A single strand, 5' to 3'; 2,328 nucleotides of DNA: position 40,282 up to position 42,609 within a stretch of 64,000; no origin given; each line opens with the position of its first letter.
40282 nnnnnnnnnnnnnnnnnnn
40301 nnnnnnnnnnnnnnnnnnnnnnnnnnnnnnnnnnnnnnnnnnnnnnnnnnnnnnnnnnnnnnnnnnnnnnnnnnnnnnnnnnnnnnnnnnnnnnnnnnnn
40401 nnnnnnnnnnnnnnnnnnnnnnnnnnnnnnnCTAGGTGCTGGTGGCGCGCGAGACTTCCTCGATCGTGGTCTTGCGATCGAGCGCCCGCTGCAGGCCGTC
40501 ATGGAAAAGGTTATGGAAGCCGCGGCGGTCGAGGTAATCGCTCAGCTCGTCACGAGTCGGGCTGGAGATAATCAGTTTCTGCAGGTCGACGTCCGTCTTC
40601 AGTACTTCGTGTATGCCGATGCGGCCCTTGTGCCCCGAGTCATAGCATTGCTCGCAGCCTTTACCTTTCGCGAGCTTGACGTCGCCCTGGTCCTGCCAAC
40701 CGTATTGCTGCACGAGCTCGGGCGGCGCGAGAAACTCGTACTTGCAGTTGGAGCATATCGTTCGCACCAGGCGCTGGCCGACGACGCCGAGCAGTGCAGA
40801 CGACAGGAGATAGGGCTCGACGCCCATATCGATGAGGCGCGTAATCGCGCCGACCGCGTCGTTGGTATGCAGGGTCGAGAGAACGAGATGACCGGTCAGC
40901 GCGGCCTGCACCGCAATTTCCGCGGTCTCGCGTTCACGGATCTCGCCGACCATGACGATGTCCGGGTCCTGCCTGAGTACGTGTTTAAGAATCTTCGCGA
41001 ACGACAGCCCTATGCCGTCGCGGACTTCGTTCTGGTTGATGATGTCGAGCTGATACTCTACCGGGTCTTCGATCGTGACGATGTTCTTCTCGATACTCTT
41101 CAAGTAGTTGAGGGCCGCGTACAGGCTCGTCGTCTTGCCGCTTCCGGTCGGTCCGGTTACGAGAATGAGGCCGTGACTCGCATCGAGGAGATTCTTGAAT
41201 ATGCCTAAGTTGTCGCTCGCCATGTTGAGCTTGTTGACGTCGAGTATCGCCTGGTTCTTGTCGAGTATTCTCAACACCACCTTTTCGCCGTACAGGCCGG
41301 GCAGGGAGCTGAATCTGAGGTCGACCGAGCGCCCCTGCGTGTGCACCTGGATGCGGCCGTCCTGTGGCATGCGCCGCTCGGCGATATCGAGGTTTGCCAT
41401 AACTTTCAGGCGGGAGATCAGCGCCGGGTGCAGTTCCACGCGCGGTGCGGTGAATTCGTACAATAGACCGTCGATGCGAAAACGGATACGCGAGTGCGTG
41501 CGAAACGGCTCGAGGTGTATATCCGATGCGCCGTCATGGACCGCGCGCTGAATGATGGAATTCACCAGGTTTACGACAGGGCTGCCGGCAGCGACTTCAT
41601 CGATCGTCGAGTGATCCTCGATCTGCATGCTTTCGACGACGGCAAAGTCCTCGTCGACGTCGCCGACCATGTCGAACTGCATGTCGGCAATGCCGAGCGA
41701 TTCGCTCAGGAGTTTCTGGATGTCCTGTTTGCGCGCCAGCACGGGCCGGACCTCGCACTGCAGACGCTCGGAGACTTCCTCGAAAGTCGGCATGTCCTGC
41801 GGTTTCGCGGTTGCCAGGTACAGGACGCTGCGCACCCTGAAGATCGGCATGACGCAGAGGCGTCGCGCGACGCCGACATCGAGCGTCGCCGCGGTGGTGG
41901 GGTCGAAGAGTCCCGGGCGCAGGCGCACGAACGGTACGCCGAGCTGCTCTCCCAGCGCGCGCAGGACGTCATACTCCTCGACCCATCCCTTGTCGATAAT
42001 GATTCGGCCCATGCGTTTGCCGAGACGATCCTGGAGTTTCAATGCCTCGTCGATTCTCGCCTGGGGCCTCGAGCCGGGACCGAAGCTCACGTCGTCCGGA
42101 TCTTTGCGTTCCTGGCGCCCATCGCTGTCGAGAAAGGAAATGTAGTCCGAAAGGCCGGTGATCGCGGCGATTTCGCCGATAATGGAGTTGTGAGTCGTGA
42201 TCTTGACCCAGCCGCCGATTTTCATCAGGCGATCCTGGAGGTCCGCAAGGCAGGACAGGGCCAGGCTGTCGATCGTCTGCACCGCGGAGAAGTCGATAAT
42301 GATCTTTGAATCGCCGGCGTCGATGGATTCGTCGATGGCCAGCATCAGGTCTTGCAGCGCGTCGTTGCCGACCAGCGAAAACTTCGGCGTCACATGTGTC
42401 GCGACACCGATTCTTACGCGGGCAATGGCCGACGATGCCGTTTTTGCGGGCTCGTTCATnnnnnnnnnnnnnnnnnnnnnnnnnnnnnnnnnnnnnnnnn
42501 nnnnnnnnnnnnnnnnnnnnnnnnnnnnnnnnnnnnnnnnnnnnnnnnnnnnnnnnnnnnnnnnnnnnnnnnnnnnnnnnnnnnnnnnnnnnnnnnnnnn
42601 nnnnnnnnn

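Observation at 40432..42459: Secretion ATPase fused to an N-terminal STAS domain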

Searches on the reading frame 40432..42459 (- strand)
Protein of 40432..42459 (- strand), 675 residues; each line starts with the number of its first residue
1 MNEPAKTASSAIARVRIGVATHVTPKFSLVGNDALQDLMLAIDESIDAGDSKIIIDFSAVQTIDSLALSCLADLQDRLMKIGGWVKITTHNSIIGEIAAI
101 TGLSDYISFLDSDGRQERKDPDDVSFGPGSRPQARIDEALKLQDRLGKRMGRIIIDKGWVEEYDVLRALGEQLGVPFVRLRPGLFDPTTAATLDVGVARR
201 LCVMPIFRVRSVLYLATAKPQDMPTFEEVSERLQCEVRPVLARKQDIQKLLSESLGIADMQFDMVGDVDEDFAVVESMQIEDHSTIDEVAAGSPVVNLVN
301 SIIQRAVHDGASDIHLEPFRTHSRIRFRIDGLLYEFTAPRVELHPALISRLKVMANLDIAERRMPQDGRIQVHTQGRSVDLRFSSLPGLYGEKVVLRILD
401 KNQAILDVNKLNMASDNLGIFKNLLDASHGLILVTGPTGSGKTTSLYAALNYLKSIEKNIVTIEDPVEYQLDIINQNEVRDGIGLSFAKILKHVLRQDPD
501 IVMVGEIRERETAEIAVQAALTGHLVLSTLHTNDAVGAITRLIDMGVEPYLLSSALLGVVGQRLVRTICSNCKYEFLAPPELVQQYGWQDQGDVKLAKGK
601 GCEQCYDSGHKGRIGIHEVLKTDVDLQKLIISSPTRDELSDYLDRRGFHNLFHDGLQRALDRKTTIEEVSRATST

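Call 3: search_protein_families(library=pfam, proteins=[window:40432-42459:-], max_evalue=10)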
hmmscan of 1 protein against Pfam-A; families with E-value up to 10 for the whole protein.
window:40432-42459:- (675 aa): 18 families
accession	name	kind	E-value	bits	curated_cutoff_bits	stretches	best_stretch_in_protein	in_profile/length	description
PF00437.27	T2SSE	-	3.6e-133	444.2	24.9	1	293-671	6-370/370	Type II/IV secretion system protein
PF05157.20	MshEN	-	3.1e-12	46.8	23.1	1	173-255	1-84/90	MshEN domain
PF01740.26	STAS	-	2.4e-07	30.9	22.6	1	40-109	29-99/106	STAS domain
PF20720.3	nSTAND3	-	0.0019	18.4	27.2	1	428-469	16-57/155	Novel STAND NTPase 3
PF13401.12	AAA_22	-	0.0022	18.8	27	1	428-468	4-44/130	AAA domain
PF13476.12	AAA_23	-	0.0029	18.7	27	1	425-446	15-36/201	AAA domain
PF13191.12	AAA_16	-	0.0029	18.5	32.6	1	424-469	19-63/167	AAA ATPase domain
PF13466.11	STAS_2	-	0.0041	17.7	29.2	1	35-103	12-79/80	STAS domain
PF13604.12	AAA_30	-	0.0052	17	27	1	421-460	10-49/191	AAA domain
PF25199.1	nSTAND_NTPase5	-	0.0094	16.2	34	1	429-466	41-79/145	Novel STAND NTPase 5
PF13555.12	AAA_29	-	0.016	15.3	27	1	429-449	22-42/61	P-loop containing region of AAA domain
PF13173.12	AAA_14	-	0.022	15.2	27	1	430-518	3-82/129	AAA domain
PF13245.12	AAA_19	-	0.023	15.3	25.1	1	428-459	10-43/134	AAA domain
PF02492.25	cobW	-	0.056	13.5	20.7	1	432-464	3-35/180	CobW/HypB/UreG, nucleotide-binding domain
PF01637.24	ATPase_2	-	0.1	12.8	33.2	1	431-481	22-72/225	ATPase domain predominantly from Archaea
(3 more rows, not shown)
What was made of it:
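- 41695..41943 (-): MshEN (Pfam PF05157) / T2SSE_N1-type subdomain, aa 173-255. 46.8 bits (call 3)
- On STAS domain (Pfam PF01740; SpoIIAA-like fold): 30.9 bits against GA 22.6, E=2.4e-7 (call 3).
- On MshEN c-di-GMP receptor domain: 46.8 bits against GA 23.1, aa 173-255 (call 3).
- On GspE/PilB-type T2SSE assembly ATPase (PF00437): 444 bits (call 3).
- Checked: MshEN PF05157 matches aa 173-255 at 46.8 bits, and T2SSE aa 293-671 at 444 bits (call 3).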

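Call 4: search_protein_families(library=ncbifam, proteins=[window:40432-42459:-], max_evalue=1)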
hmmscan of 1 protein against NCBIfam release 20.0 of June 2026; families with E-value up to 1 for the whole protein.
window:40432-42459:- (675 aa): 33 families (the best 25 are shown)
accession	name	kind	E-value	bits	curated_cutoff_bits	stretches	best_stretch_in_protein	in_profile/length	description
TIGR02533.1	type_II_gspE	equivalog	9.6e-168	558.8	630.25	1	193-673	4-486/486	type II secretion system ATPase GspE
TIGR02538.1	type_IV_pilB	equivalog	1e-163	546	675.65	1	136-674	17-563/564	type IV-A pilus assembly ATPase PilB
NF007755.0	PRK10436.1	equivalog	6.2e-131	437.3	617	1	281-672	71-458/465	type II secretion system protein GspE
NF053534.1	T4PilAsmATPsTfpB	equivalog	1.8e-130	436.1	850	1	165-673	68-582/584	type IV pilus assembly ATPase TfpB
NF041000.1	ATPase_ComGA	equivalog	3.4e-78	262.3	300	1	301-566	2-266/267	competence type IV pilus ATPase ComGA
TIGR01420.1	pilT_fam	subfamily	5.4e-54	183.7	319.1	1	300-567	3-270/343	PilT/PilU family type 4a pilus ATPase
TIGR02525.1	plasmid_TraJ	equivalog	9.1e-28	97.3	368.3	1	394-545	120-272/372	plasmid transfer ATPase TraJ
NF058587.1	archaellum_moto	equivalog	3.4e-19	69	550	1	404-543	250-394/527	archaellum flagellar ATPase motor FlaI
TIGR02524.1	dot_icm_DotB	equivalog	1.7e-17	63.7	463.3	1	427-543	132-257/358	Dot/Icm type IV secretion system ATPase DotB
TIGR02782.1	TrbB_P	equivalog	7.4e-17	61.6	304.55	1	414-543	122-253/303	P-type conjugative transfer ATPase TrbB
NF053672.1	bindosome_BasE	exception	1.2e-14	54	1000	1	400-548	240-395/512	bindosome assembly system ATPase subunit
NF010469.0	PRK13894.1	subfamily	4.1e-14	52.7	508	1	427-543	147-265/320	conjugal transfer ATPase TrbB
TIGR02788.1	VirB11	equivalog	1.2e-13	50.8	249.95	1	429-546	144-266/308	P-type DNA transfer ATPase VirB11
TIGR03819.1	heli_sec_ATPase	hypoth_equivalog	1.5e-13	50.7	373.15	1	390-547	138-302/340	TadA family conjugal transfer-associated ATPase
NF010407.0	PRK13833.1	subfamily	2.9e-12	46.6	499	1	420-548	136-265/323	conjugal transfer protein TrbB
NF053729.1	c-di-GMP_motif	domain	1e-08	34.8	38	1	134-172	15-53/53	cyclic di-GMP-binding domain-containing protein, MshE-related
TIGR00377.1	ant_ant_sig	superfamily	2.8e-07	30.4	53.45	1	41-111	33-104/108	anti-sigma factor antagonist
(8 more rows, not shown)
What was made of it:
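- On Partner-switching anti-sigma antagonist (SpoIIAA/RsbV type): 30.4 bits against a cut-off of 53.45 (call 4).
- On T2SS GspE (TIGR02533) or T4aP PilB (TIGR02538) equivalogs: GspE 558.8 against 630.25; PilB 546 against 675.65 (call 4).
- Checked: STAS_2 (17.7 bits) and TIGR00377 (30.4 bits) are below their cut-offs (calls 3, 4).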
